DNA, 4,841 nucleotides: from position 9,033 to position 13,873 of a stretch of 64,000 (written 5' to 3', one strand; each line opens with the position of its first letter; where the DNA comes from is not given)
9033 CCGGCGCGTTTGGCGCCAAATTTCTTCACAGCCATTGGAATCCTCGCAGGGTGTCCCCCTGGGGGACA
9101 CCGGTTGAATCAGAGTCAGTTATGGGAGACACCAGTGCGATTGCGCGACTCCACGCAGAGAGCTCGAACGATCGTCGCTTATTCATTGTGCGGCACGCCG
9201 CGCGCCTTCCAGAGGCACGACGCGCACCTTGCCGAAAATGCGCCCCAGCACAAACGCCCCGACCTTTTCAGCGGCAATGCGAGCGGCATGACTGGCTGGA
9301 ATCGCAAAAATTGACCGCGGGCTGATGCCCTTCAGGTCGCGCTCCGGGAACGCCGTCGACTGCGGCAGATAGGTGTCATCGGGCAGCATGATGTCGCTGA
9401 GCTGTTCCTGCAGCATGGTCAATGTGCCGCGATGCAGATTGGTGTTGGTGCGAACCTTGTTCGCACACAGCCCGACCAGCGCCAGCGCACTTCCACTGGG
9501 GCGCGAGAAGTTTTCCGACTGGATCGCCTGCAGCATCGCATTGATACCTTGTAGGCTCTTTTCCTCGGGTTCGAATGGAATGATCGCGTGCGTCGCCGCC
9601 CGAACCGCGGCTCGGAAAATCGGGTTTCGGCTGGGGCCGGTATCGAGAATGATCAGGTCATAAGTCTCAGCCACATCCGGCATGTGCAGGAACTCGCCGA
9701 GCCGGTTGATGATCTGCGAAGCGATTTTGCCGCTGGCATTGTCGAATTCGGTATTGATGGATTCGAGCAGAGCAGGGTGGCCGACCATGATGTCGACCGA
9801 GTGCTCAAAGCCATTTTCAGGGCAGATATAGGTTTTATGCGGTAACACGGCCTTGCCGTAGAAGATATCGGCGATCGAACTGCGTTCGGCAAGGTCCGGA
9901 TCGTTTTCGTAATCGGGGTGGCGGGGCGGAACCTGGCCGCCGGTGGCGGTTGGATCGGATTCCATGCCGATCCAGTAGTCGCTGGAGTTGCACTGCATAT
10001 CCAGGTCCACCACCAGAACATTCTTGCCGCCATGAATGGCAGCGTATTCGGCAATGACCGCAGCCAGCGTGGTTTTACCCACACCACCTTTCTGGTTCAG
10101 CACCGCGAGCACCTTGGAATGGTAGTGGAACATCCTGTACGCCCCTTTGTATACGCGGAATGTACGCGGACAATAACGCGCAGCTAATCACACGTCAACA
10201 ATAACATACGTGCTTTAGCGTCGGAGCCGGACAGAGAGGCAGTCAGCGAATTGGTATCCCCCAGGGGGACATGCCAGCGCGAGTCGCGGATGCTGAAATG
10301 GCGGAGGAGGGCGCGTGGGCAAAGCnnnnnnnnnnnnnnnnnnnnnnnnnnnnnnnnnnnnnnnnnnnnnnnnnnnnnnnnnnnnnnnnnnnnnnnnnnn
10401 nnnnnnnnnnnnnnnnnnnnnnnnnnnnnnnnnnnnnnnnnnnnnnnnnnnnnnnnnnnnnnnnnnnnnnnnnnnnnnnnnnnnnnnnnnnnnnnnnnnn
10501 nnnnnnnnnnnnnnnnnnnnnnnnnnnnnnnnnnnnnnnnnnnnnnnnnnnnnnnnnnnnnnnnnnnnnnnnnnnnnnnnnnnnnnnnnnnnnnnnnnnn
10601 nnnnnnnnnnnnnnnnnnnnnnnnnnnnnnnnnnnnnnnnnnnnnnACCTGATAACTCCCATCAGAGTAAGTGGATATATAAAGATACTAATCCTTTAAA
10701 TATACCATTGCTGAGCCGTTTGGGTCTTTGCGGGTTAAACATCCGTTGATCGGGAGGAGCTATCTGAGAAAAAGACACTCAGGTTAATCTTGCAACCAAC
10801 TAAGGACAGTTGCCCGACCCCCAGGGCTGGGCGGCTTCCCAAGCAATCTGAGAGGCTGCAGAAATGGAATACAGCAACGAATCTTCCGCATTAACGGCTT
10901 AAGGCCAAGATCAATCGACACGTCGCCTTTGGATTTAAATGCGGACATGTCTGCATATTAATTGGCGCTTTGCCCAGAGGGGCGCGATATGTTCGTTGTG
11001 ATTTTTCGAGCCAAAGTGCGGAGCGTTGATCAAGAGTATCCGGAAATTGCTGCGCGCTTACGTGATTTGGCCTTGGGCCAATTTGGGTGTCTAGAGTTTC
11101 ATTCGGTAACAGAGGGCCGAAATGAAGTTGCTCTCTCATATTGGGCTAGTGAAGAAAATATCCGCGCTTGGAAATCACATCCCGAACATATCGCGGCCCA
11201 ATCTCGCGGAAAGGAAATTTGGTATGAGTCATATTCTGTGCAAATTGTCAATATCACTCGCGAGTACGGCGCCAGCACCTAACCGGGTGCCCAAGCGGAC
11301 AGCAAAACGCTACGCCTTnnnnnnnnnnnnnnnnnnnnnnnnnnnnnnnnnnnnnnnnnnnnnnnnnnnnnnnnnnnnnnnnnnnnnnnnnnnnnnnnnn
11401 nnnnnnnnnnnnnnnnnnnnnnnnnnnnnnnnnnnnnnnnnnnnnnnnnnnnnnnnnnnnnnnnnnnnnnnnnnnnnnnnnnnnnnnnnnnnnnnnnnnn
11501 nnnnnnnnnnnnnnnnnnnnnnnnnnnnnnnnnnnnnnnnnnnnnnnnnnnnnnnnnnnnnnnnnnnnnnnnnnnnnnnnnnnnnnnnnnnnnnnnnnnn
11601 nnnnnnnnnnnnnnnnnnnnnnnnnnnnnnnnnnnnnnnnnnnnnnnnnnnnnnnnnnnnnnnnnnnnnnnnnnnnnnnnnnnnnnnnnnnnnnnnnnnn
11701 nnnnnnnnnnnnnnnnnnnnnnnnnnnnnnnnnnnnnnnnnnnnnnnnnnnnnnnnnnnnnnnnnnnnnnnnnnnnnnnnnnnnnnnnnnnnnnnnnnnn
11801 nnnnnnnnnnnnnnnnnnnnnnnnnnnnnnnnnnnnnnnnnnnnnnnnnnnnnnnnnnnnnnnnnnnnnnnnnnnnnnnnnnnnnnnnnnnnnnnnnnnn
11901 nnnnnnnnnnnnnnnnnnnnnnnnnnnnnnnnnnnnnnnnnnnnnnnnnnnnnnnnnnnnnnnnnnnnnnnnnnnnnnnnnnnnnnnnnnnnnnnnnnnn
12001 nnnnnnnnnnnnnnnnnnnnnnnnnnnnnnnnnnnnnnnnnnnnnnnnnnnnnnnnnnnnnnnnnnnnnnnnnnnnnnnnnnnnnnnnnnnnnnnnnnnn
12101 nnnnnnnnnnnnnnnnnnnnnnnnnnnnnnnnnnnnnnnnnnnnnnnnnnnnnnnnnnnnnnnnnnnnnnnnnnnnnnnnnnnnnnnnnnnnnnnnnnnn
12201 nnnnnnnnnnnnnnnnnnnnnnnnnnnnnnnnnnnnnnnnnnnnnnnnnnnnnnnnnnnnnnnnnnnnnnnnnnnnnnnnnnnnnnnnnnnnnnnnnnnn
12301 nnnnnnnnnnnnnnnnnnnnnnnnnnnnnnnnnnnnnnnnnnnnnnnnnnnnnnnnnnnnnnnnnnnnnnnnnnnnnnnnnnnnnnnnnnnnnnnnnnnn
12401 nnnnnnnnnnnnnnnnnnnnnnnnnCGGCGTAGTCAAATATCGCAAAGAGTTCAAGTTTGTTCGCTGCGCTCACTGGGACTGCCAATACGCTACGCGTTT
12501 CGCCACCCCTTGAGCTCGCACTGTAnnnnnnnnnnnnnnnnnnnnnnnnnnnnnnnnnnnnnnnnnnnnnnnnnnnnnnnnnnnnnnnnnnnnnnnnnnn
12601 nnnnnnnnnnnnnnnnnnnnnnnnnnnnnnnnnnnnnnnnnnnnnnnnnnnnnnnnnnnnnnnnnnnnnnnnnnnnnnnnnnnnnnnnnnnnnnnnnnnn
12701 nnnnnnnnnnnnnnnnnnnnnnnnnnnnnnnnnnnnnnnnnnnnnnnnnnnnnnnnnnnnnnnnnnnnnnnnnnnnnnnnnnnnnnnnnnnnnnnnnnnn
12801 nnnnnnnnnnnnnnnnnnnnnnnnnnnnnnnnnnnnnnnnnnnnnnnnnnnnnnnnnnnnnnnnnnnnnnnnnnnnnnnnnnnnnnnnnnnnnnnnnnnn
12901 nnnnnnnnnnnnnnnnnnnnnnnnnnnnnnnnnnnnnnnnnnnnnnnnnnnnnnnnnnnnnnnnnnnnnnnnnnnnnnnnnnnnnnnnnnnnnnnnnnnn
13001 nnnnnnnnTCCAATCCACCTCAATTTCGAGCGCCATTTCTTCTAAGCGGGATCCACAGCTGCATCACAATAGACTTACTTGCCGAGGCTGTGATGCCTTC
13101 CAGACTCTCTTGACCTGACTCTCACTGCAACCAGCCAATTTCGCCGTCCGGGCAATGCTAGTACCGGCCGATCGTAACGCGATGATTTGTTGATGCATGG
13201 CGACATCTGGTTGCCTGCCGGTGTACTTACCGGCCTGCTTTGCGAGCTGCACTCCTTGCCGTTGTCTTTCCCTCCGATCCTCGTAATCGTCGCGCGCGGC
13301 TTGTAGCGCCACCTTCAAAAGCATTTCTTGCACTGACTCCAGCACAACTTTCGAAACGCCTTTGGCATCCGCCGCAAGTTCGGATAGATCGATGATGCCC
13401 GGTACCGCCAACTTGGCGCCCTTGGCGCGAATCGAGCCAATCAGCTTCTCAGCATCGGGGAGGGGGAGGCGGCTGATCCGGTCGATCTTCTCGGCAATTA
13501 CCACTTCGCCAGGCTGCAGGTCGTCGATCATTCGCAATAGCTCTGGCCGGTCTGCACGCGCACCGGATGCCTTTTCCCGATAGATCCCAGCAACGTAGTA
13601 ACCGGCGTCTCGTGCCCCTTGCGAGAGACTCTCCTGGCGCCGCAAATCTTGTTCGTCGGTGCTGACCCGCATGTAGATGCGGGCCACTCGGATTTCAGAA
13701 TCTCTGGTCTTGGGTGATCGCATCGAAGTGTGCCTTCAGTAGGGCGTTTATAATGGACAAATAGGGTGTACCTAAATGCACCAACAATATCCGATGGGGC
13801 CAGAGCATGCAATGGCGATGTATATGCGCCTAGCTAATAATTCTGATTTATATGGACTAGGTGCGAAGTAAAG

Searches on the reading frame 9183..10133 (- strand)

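Call 16: search_protein_families(library=pfam, proteins=[window:9183-10133:-], max_evalue=0.0001)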
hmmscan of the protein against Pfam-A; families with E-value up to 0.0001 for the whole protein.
window:9183-10133:- (316 aa): 5 families
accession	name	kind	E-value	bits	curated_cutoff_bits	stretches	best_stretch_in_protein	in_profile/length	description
PF13614.12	AAA_31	-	2.4e-25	89.9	27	1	7-205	2-165/177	AAA domain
PF01656.29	CbiA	-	2e-16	60.5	25.4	1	9-269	1-122/125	CobQ/CobB/MinD/ParA nucleotide binding domain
PF09140.17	MipZ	-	2.8e-06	27.3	20.7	0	8-56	2-49/262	ATPase MipZ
PF10609.15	ParA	-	3.7e-06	27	27.1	1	7-65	4-62/246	NUBPL iron-transfer P-loop NTPase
PF02374.21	ArsA_ATPase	-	5.1e-05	23.1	24.3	0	13-52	7-45/305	Anion-transporting ATPase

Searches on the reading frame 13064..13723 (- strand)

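Call 17: search_protein_families(library=pfam, proteins=[window:13064-13723:-], max_evalue=0.0001)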
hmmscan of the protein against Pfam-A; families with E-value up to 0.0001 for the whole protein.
window:13064-13723:- (219 aa): 2 families
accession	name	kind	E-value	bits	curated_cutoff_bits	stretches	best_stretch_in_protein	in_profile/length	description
PF00239.26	Resolvase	-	2e-20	73.8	23.3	1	16-167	3-145/145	Resolvase, N terminal domain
PF02796.21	HTH_7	-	1.5e-08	35.1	23.8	1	169-210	1-44/45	Helix-turn-helix domain of resolvase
